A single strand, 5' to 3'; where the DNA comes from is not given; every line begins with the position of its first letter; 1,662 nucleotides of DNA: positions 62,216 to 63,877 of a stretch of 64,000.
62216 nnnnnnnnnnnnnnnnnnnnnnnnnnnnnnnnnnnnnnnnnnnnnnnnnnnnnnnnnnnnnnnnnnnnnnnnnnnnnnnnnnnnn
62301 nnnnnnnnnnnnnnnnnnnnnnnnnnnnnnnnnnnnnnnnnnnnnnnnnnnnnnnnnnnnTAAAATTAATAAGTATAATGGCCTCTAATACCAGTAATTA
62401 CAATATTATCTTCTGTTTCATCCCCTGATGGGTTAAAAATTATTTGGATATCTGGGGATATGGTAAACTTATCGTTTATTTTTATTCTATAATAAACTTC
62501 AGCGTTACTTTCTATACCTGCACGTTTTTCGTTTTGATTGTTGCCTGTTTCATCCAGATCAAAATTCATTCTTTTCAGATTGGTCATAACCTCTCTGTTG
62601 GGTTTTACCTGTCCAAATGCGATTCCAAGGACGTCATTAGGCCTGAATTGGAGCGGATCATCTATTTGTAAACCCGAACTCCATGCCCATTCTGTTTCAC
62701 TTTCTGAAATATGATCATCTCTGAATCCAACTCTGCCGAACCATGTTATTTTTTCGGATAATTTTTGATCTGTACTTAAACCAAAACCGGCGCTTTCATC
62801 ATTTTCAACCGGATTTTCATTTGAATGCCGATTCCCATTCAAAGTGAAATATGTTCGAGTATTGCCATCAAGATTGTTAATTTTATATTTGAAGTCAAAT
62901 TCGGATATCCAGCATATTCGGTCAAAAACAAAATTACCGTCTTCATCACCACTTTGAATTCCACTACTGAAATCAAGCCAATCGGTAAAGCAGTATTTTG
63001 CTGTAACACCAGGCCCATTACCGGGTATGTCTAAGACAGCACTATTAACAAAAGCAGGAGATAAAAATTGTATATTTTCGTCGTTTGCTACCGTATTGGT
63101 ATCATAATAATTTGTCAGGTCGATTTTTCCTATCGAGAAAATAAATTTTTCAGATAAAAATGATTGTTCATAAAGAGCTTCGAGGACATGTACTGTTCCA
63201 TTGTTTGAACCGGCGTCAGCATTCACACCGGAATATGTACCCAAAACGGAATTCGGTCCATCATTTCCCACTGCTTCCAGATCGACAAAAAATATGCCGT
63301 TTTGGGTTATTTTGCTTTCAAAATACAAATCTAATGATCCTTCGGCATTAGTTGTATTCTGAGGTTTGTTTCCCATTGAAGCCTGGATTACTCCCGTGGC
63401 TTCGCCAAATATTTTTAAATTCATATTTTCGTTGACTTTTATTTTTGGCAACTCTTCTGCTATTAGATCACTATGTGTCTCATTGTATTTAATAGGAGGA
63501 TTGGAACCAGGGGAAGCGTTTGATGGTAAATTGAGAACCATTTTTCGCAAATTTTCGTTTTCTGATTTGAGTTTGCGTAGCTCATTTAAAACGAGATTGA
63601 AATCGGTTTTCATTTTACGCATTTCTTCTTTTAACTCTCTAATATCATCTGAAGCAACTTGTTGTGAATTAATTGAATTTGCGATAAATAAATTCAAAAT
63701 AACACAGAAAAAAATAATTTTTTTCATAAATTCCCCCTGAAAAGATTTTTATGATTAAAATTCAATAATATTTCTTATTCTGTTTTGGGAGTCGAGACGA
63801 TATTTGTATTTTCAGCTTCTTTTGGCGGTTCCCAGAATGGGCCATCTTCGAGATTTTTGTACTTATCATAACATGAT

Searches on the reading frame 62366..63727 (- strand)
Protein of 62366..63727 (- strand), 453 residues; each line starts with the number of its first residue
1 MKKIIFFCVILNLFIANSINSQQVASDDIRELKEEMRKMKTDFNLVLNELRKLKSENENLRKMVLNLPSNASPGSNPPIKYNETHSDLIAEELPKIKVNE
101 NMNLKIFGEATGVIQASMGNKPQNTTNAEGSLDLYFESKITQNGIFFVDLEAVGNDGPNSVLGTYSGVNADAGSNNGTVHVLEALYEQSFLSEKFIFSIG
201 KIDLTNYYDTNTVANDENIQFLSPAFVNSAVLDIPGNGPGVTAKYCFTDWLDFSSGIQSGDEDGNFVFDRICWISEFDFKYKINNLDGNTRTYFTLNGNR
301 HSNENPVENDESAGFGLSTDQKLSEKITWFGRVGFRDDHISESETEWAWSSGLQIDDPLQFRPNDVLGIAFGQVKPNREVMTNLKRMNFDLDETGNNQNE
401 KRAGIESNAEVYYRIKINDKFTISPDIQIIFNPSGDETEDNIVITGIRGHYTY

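Call 3: search_protein_families(library=pfam, proteins=[window:62366-63727:-], max_evalue=1)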
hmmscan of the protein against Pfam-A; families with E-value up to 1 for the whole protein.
window:62366-63727:- (453 aa): 7 families
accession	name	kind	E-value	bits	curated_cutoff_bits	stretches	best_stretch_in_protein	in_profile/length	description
PF04966.18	OprB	-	3.8e-25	89.5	22.9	1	150-452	34-371/372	Carbohydrate-selective porin, OprB family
PF04338.18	DUF481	-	5.7e-06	26.9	21.1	1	276-353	16-92/210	Protein of unknown function, DUF481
PF19579.4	FtsL_2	-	0.00022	21.5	24.6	1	2-80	19-93/100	Bacteriodetes cell division protein (FtsL-like)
PF06156.18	YabA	-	0.0093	17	30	1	26-74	14-53/103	Initiation control protein YabA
PF17675.6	APG6_N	-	0.022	15.6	45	1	18-67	34-86/132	Apg6 coiled-coil region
PF19745.5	FUT8_N_cat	-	0.048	12.9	27.6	1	8-79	15-81/499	Alpha-(1,6)-fucosyltransferase N- and catalytic domains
PF11932.13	DUF3450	-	0.33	10.6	32.6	1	18-67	28-77/241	Protein of unknown function (DUF3450)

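Call 4: search_protein_families(library=ncbifam, proteins=[window:62366-63727:-], max_evalue=1)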
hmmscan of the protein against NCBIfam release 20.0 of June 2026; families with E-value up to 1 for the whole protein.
window:62366-63727:- (453 aa): 5 families
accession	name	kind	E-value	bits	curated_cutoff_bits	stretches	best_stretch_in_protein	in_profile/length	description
NF051888.1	porinAaxAChlmd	equivalog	1.6e-06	27.4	600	1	306-448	311-435/440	porin AaxA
NF033921.0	por_somb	subfamily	3.1e-06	26.1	100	1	133-452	151-484/485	iron uptake porin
NF009644.1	PRK13169.1-5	equivalog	0.0018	18.8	130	1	27-69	15-57/116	DNA replication initiation control protein YabA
NF053579.1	LolA3_fam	equivalog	0.0049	16.4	83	1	1-42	1-37/232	LolA3 family protein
TIGR04429.1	Phr_nterm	subfamily_domain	0.15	12.6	25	1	1-22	1-24/28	Phr family secreted Rap phosphatase inhibitor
